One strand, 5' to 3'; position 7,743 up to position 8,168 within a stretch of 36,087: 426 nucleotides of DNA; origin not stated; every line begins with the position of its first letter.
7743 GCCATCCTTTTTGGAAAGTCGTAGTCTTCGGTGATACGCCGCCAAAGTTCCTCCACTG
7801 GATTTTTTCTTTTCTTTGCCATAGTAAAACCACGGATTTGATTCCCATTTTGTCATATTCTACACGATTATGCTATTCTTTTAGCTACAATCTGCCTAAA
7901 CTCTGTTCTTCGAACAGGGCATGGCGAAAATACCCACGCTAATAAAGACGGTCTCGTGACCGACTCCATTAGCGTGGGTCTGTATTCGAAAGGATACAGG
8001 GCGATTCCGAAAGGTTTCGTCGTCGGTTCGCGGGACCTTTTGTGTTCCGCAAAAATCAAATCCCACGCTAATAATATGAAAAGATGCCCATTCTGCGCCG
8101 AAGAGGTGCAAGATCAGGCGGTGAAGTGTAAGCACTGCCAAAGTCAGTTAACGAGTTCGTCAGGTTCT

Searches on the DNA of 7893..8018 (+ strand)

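Call 105: build_rna_model(alignment_id=A9)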
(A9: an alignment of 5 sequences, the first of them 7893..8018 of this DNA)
Model R1 built from alignment A9 (5 sequences, 141 columns); structure: RNAalifold consensus.
model positions 118; base pairs 19; branch points 2; effective number of sequences 2.66; information 0.59 bits per position. Calibrated on 0.2 Mb of random sequence (short: E-values are rough).
structure used (alignment columns):
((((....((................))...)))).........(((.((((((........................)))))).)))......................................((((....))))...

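Call 107: search_with_rna_model(model_id=R1, sources=[window, L001, L002, L003, L004, L005, L006, L007, L008, L009, L010, L011, L012, L013, L014, L015, L016, L017, L018, L019, L020, L021, L022, L023, L024, L025, L026, L027, L028, L029, L030, L031, L032, L033, L034, L035, L036, L037, L038, L039, L040, L041, L042, L043, L044, L045, L046, L047, L048, L049, L050, L051, L052, L053, L054, L055, L056, L057, L058, L059, L060, L061, L062, L063, L064, L065, L066, L067, L068, L069, L070, L071, L072, L073, L074, L075, L076, L077, L078, L079, L080, L081, L082, L083, L084, L085, L086, L087, L088, L089, L090], max_evalue=0.01)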
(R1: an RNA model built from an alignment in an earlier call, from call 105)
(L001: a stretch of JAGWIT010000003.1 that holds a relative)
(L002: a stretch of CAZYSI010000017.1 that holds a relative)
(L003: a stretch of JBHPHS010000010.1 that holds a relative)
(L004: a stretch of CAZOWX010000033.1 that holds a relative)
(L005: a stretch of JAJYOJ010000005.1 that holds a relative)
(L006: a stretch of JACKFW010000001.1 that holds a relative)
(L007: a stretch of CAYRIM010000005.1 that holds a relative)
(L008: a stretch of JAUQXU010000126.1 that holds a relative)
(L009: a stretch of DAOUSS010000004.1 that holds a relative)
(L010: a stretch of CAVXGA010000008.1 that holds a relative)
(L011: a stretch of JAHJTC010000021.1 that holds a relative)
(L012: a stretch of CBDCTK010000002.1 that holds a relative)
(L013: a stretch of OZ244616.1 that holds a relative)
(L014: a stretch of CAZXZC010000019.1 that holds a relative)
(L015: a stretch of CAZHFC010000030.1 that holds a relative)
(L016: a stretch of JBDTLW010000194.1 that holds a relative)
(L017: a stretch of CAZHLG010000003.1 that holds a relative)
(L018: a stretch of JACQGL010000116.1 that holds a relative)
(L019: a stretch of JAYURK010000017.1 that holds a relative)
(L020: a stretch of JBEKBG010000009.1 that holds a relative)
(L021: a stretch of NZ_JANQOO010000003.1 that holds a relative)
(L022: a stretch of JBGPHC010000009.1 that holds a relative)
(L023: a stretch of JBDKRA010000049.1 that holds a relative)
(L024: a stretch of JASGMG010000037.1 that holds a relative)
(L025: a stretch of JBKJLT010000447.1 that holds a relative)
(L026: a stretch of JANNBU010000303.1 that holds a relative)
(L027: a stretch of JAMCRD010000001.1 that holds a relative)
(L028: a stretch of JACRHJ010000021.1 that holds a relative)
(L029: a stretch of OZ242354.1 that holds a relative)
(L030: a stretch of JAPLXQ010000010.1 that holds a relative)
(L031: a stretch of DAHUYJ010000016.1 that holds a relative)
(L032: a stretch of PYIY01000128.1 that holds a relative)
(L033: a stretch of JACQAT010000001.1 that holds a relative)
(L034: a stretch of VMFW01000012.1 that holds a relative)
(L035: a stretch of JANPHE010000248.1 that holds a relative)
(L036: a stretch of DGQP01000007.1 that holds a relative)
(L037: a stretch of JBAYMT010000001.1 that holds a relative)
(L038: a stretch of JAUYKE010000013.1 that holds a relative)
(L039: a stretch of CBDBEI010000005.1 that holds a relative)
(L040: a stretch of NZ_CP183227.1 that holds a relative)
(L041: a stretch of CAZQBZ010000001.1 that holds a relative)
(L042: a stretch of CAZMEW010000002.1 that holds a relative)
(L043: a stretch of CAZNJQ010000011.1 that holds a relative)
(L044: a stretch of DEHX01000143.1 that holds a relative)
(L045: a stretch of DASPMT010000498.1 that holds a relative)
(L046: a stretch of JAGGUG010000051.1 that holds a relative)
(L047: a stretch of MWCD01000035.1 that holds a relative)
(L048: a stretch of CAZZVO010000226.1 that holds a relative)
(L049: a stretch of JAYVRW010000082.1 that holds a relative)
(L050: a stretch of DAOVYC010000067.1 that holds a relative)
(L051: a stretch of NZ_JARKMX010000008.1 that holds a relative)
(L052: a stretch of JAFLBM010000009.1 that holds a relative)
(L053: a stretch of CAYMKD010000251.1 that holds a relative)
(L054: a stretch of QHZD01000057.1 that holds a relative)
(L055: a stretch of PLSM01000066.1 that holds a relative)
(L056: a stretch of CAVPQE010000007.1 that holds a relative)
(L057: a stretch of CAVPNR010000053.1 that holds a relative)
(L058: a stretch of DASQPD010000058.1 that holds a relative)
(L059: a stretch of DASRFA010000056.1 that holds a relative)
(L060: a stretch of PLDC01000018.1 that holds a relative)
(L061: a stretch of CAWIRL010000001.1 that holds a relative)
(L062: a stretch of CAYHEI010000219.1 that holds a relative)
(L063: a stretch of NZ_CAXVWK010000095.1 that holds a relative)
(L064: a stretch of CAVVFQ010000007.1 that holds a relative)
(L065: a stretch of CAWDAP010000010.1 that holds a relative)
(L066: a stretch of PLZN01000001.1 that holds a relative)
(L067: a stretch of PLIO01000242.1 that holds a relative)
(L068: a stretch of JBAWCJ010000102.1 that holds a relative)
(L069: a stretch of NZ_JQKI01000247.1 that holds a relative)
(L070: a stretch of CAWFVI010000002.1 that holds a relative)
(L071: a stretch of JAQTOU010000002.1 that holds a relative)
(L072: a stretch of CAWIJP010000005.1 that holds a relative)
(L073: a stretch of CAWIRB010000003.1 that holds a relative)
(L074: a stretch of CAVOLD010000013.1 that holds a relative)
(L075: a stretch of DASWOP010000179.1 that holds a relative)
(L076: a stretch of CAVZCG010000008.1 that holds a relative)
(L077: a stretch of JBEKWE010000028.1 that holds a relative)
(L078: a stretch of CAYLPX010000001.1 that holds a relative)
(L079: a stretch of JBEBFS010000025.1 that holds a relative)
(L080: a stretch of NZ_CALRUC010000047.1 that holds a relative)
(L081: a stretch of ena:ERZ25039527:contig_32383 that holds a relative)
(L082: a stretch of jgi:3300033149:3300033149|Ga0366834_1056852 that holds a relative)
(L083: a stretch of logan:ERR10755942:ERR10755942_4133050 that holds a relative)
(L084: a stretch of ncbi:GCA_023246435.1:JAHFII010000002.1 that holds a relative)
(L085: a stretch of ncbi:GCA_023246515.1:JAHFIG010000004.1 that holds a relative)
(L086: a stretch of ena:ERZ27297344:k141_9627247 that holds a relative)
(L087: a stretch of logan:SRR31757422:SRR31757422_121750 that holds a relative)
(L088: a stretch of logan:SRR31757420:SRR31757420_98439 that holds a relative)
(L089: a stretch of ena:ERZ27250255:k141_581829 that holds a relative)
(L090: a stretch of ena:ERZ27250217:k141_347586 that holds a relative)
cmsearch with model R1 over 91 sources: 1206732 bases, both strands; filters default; matches with E-value up to 0.01: 8.
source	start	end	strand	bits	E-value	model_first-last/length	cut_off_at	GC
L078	6879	6993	+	94.8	7.8e-20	1-118/118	no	0.43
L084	5162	5287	+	93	2.1e-19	1-118/118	no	0.51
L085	5162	5287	+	93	2.1e-19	1-118/118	no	0.51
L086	4280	4405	+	93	2.1e-19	1-118/118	no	0.51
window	7893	8018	+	91.8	4.1e-19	1-118/118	no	0.49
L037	14919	15032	+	48.5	8.3e-09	1-118/118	no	0.54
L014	4828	4949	-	46.9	2e-08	1-118/118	no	0.56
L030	12516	12634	-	44.5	7.3e-08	1-118/118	no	0.47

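Call 108: search_with_rna_model(model_id=R1, sources=[L091, L092, L093, L094, L095, L096, L097, L098, L099, L100, L101, L102, L103, L104, L105, L106, L107, L108, L109, L110, L111, L112, L113, L114, L115, L116, L117, L118, L119, L120, L121, L122, L123, L124, L125, L126, L127, L128, L129, L130, L131, L132, L133, L134, L135, L136, L137, L138, L139, L140, L141, L142, L143, L144, L145, L146, L147, L148, L149, L150, L151, L152, L153, L154, L155, L156, L157, L158, L159, L160, L161, L162, L163, L164, L165, L166, L167, L168, L169, L170, L171, L172, L173, L174, L175, L176, L177, L178, L179, L180], max_evalue=0.01)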
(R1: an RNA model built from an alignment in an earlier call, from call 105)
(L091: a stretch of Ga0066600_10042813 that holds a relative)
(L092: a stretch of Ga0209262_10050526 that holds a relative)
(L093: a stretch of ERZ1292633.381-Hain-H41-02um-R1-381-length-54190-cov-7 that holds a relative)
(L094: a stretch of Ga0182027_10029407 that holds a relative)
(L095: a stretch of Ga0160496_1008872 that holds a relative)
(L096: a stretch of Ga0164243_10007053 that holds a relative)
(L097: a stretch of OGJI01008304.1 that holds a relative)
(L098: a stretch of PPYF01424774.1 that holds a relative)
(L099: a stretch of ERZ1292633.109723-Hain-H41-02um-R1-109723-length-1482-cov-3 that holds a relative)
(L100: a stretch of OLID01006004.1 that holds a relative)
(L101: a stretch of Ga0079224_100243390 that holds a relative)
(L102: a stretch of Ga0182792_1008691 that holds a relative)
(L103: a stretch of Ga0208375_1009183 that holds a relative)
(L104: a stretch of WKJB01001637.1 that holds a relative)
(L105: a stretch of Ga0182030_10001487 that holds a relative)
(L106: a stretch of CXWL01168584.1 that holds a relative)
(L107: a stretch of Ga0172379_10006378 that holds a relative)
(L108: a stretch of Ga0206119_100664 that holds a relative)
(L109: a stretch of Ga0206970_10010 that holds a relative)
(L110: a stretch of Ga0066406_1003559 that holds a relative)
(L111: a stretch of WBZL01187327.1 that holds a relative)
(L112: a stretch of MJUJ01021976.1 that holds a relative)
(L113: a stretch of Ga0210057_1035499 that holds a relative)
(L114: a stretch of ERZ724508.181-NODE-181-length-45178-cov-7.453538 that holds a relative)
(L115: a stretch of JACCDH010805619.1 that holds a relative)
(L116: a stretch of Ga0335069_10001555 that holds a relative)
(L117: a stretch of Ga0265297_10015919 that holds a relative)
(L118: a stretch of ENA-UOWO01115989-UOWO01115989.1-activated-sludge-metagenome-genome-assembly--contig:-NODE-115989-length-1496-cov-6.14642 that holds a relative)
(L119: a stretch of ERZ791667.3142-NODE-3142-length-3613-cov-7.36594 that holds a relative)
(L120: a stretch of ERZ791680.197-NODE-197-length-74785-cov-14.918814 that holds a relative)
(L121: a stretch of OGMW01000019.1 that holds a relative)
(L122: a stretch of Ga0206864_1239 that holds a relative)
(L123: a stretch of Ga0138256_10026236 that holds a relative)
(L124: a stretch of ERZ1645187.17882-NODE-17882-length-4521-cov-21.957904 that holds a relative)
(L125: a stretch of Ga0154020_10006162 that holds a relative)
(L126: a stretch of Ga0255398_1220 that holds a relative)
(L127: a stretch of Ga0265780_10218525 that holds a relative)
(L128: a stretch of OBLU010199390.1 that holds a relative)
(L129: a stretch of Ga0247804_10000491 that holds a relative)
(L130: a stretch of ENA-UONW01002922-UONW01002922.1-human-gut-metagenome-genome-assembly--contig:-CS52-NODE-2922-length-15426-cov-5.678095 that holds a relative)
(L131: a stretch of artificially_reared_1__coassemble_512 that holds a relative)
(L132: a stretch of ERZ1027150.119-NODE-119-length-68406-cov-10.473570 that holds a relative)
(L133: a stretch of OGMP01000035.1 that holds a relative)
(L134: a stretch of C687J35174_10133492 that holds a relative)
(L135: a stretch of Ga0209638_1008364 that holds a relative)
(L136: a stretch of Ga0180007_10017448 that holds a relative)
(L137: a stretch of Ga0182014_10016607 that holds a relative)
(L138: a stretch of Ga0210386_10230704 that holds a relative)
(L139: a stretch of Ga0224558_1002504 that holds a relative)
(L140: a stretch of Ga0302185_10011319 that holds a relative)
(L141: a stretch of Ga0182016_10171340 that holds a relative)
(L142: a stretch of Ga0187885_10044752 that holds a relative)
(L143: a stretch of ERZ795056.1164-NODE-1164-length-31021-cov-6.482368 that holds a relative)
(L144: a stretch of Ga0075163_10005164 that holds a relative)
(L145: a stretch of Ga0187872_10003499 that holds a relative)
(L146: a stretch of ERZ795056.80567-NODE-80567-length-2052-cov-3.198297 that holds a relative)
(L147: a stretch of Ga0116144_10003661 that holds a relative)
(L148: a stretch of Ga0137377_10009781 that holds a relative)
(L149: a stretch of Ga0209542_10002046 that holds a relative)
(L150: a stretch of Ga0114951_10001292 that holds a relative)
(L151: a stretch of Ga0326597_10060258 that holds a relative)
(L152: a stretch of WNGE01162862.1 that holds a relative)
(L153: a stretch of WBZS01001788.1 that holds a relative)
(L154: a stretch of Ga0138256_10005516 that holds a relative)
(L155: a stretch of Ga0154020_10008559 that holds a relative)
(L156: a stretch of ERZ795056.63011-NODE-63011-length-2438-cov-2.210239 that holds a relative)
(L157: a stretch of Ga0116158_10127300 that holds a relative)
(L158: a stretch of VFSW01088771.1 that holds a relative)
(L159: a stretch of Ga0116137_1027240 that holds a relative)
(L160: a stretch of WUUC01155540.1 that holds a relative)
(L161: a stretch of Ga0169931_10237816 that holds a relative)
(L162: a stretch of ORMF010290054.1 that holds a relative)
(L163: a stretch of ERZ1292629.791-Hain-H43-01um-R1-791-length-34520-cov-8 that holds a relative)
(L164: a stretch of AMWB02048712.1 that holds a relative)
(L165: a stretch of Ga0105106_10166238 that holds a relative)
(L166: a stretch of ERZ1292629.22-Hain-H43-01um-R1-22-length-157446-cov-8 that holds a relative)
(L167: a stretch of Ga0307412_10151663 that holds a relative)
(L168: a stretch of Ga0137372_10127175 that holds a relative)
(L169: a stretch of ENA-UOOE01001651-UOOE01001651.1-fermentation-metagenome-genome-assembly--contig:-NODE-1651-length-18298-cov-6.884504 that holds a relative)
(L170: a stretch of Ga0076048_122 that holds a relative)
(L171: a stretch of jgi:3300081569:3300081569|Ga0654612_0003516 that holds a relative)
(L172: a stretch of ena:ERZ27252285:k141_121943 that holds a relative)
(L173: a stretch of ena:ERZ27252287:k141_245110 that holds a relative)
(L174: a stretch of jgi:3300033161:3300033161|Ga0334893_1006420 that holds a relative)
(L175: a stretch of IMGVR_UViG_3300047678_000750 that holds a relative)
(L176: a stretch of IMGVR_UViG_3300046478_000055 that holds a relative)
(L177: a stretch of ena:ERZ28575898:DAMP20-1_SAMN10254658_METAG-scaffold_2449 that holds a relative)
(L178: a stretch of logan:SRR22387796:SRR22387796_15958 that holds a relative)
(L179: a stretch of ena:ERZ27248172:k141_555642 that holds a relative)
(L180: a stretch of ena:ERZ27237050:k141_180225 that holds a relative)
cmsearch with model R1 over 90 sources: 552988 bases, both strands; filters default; matches with E-value up to 0.01: 7.
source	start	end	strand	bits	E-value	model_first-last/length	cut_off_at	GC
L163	5741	5857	+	102.3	5.8e-22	1-118/118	no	0.55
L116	5747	5869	+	92.4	1.3e-19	1-118/118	no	0.59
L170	3722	3836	+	44.6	3.3e-08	1-118/118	no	0.62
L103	3646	3769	+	31.2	5e-05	1-118/118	no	0.47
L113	2462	2584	+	30.2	8.9e-05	1-118/118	no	0.53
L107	5759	5879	+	25.1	0.0015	1-118/118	no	0.49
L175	4309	4424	+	21.7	0.0093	1-118/118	no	0.46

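Call 112: build_rna_model(alignment_id=A10)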
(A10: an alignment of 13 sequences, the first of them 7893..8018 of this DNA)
Model R2 built from alignment A10 (13 sequences, 136 columns); structure: RNAalifold consensus.
model positions 120; base pairs 31; branch points 2; effective number of sequences 3.67; information 0.59 bits per position. Calibrated on 0.2 Mb of random sequence (short: E-values are rough).
structure used (alignment columns):
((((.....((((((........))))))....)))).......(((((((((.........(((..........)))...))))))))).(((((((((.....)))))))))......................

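Call 113: search_with_rna_model(model_id=R2, sources=[L091, L092, L093, L094, L095, L096, L097, L098, L099, L100, L101, L102, L103, L104, L105, L106, L107, L108, L109, L110, L111, L112, L113, L114, L115, L116, L117, L118, L119, L120, L121, L122, L123, L124, L125, L126, L127, L128, L129, L130, L131, L132, L133, L134, L135, L136, L137, L138, L139, L140, L141, L142, L143, L144, L145, L146, L147, L148, L149, L150, L151, L152, L153, L154, L155, L156, L157, L158, L159, L160, L161, L162, L163, L164, L165, L166, L167, L168, L169, L170, L171, L172, L173, L174, L175, L176, L177, L178, L179, L180], max_evalue=0.01)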
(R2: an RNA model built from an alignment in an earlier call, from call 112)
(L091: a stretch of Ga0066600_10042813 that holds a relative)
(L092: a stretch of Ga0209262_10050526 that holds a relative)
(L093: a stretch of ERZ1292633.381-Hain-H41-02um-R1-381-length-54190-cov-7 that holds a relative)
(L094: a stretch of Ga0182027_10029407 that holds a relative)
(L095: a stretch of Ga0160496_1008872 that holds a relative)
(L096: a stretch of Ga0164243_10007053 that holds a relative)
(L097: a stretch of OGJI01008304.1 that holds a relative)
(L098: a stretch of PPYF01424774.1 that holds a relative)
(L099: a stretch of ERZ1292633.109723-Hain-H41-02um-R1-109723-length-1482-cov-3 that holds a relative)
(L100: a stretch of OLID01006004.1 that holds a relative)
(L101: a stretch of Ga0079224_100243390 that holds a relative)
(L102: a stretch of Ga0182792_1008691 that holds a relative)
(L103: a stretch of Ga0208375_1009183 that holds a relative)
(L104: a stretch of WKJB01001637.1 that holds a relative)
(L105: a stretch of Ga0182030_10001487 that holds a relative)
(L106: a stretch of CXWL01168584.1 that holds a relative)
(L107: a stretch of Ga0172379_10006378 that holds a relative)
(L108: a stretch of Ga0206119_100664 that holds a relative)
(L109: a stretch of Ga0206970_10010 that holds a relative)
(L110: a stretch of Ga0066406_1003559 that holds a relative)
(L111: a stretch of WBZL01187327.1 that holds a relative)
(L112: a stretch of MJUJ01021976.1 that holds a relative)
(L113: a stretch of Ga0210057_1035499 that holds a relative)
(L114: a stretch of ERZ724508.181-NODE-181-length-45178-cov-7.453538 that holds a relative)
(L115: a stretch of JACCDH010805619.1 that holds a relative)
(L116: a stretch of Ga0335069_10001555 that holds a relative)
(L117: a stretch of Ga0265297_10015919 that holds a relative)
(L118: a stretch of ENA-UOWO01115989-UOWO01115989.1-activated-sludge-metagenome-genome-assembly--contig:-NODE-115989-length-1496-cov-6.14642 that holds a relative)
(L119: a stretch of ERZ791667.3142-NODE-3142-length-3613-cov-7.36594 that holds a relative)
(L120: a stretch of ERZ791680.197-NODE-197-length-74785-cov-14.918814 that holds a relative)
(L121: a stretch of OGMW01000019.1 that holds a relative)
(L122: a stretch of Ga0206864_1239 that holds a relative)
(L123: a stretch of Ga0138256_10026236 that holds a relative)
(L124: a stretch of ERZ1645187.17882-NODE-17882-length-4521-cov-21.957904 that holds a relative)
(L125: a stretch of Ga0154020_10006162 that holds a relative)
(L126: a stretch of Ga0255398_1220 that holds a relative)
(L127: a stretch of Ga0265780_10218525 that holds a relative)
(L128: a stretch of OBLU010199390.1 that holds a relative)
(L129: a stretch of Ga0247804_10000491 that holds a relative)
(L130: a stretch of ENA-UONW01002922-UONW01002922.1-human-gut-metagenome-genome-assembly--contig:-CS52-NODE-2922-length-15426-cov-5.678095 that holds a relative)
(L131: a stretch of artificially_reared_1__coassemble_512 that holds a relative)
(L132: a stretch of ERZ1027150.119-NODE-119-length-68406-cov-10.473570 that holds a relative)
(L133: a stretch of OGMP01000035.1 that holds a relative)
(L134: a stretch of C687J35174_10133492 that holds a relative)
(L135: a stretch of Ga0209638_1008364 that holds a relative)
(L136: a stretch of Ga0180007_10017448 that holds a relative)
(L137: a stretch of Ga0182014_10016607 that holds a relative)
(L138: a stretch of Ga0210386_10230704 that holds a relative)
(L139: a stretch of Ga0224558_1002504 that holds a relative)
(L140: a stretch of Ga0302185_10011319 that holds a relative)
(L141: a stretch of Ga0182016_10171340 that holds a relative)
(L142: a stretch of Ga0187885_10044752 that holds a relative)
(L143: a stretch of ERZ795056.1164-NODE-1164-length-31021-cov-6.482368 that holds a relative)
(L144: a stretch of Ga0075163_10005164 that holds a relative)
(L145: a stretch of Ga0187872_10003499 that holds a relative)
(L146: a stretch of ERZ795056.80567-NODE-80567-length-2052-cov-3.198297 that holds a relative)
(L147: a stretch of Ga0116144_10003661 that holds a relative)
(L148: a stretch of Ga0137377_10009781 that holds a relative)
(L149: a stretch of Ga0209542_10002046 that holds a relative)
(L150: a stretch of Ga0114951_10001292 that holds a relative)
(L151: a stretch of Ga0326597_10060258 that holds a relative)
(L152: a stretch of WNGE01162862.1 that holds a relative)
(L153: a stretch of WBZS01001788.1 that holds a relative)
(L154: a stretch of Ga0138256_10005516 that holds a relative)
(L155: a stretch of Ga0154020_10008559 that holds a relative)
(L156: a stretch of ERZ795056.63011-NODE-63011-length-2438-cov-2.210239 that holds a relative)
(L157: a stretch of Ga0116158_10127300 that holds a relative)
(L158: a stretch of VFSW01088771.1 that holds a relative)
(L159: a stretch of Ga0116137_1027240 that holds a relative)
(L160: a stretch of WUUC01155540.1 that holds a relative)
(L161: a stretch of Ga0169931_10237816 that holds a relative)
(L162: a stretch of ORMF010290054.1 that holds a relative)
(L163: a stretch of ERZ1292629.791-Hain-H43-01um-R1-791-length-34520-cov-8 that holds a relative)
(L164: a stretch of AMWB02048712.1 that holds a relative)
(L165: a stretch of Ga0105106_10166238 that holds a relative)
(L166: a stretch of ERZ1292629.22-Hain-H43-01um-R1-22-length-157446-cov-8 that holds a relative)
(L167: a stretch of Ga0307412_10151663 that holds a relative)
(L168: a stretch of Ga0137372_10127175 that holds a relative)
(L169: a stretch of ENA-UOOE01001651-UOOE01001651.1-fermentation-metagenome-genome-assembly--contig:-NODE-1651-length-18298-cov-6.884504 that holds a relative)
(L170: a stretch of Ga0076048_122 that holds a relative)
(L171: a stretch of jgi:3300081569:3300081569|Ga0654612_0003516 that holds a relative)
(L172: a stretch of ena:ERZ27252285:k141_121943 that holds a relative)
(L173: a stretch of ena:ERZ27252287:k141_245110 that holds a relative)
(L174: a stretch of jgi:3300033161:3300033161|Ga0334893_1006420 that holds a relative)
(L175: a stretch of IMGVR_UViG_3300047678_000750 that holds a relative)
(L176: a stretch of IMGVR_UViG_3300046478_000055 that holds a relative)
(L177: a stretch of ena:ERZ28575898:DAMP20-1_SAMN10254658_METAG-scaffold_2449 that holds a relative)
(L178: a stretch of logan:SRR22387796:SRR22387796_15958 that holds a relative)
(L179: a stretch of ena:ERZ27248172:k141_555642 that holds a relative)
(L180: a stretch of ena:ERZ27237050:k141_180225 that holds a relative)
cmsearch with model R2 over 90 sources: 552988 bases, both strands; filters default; matches with E-value up to 0.01: 9.
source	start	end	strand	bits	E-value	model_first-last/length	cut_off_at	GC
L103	3646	3769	+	103.1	1.6e-23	1-120/120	no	0.47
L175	4309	4436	+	101.7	3.6e-23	1-120/120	no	0.48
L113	2462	2584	+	97.8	3.6e-22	1-120/120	no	0.53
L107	5759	5880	+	90.8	2.1e-20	1-120/120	no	0.48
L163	5741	5857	+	88.8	6.6e-20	1-120/120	no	0.55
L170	3722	3836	+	87.9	1.1e-19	1-120/120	no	0.62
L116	5747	5868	+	80.2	9.8e-18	1-120/120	no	0.59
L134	649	766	+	58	4.1e-12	1-120/120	no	0.48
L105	2485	2598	+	22.3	0.0045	1-120/120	no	0.48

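Call 114: search_with_rna_model(model_id=R2, sources=[window, L001, L002, L003, L004, L005, L006, L007, L008, L009, L010, L011, L012, L013, L014, L015, L016, L017, L018, L019, L020, L021, L022, L023, L024, L025, L026, L027, L028, L029, L030, L031, L032, L033, L034, L035, L036, L037, L038, L039, L040, L041, L042, L043, L044, L045, L046, L047, L048, L049, L050, L051, L052, L053, L054, L055, L056, L057, L058, L059, L060, L061, L062, L063, L064, L065, L066, L067, L068, L069, L070, L071, L072, L073, L074, L075, L076, L077, L078, L079, L080, L081, L082, L083, L084, L085, L086, L087, L088, L089, L090], max_evalue=0.01)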
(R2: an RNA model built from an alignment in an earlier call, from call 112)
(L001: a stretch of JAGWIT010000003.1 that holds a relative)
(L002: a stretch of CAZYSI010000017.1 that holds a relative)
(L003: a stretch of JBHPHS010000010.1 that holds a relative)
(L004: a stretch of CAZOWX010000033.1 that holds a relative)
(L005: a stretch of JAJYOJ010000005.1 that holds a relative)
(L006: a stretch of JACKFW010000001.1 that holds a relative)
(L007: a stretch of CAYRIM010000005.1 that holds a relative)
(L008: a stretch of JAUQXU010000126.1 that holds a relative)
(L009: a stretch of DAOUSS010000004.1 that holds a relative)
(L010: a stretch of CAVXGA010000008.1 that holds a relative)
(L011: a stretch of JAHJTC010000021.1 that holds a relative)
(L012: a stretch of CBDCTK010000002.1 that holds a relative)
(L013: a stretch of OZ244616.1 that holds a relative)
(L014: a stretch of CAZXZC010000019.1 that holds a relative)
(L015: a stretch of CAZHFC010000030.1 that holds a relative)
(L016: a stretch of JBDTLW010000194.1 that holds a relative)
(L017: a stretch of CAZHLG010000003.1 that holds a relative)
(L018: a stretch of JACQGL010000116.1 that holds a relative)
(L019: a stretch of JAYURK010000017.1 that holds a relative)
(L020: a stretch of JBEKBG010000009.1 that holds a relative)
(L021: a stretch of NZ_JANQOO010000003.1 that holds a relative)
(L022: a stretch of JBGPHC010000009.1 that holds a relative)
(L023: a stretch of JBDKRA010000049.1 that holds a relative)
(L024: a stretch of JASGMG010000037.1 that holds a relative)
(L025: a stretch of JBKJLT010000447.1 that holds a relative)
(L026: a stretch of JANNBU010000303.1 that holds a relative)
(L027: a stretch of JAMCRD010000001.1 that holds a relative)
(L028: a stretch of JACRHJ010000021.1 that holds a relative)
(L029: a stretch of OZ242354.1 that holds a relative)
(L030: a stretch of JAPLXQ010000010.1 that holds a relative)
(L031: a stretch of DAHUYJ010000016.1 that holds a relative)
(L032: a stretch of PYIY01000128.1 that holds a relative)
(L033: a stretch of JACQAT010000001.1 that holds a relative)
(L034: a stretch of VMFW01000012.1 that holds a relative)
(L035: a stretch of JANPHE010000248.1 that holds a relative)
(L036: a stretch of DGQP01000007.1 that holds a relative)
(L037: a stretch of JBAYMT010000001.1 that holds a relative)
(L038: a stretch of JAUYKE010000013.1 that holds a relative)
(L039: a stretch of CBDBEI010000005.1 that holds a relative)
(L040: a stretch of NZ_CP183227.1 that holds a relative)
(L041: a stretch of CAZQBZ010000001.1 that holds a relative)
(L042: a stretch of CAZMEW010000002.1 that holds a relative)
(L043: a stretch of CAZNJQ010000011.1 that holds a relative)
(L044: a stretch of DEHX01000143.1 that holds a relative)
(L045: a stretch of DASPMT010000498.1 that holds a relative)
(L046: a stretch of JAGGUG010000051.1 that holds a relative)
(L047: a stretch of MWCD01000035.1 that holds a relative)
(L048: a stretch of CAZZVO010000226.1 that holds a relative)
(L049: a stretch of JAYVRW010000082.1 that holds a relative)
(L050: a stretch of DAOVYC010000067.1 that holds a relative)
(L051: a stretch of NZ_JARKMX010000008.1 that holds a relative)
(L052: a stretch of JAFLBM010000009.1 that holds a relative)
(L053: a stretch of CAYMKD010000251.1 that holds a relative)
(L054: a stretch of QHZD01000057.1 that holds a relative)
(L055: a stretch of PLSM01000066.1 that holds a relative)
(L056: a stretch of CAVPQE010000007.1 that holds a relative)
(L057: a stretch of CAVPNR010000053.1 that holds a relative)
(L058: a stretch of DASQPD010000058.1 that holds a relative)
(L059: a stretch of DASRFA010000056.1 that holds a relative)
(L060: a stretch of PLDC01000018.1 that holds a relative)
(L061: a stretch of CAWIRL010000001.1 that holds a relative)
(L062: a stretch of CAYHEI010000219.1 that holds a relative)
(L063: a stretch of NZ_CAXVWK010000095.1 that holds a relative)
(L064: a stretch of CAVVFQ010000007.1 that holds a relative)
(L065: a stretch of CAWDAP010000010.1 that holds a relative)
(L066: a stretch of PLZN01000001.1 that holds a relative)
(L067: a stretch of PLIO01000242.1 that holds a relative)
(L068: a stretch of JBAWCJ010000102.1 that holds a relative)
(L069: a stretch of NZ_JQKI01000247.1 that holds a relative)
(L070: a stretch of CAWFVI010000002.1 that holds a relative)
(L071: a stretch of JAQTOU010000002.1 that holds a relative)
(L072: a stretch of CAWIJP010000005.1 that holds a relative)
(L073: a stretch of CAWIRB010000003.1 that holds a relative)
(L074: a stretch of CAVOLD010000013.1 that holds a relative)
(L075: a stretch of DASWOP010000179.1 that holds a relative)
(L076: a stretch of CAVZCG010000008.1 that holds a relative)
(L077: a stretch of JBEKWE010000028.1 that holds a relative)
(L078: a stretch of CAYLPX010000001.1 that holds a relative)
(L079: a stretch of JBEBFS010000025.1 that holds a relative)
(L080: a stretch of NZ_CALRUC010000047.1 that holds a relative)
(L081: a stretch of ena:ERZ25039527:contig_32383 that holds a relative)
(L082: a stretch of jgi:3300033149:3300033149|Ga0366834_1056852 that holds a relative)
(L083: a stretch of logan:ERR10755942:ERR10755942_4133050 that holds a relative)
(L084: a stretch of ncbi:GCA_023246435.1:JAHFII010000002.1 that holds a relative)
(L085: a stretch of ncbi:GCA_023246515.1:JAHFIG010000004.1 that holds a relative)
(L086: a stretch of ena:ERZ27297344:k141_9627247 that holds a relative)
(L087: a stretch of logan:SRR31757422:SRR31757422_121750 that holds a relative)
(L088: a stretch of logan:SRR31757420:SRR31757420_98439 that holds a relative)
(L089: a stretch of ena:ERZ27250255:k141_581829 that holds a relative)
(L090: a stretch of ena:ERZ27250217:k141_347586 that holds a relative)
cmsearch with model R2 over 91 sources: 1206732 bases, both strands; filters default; matches with E-value up to 0.01: 9.
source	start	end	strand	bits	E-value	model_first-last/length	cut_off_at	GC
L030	12516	12634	-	102.9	3.9e-23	1-120/120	no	0.47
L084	5162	5287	+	95.8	2.4e-21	1-120/120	no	0.51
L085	5162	5287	+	95.8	2.4e-21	1-120/120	no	0.51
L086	4280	4405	+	95.8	2.4e-21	1-120/120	no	0.51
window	7893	8018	+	95.7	2.7e-21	1-120/120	no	0.49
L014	4828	4949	-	92.5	1.7e-20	1-120/120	no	0.56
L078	6879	6993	+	92.1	2.2e-20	1-120/120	no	0.43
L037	14919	15032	+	80.8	1.5e-17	1-120/120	no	0.54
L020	9633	9749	+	77.9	8.6e-17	1-120/120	no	0.57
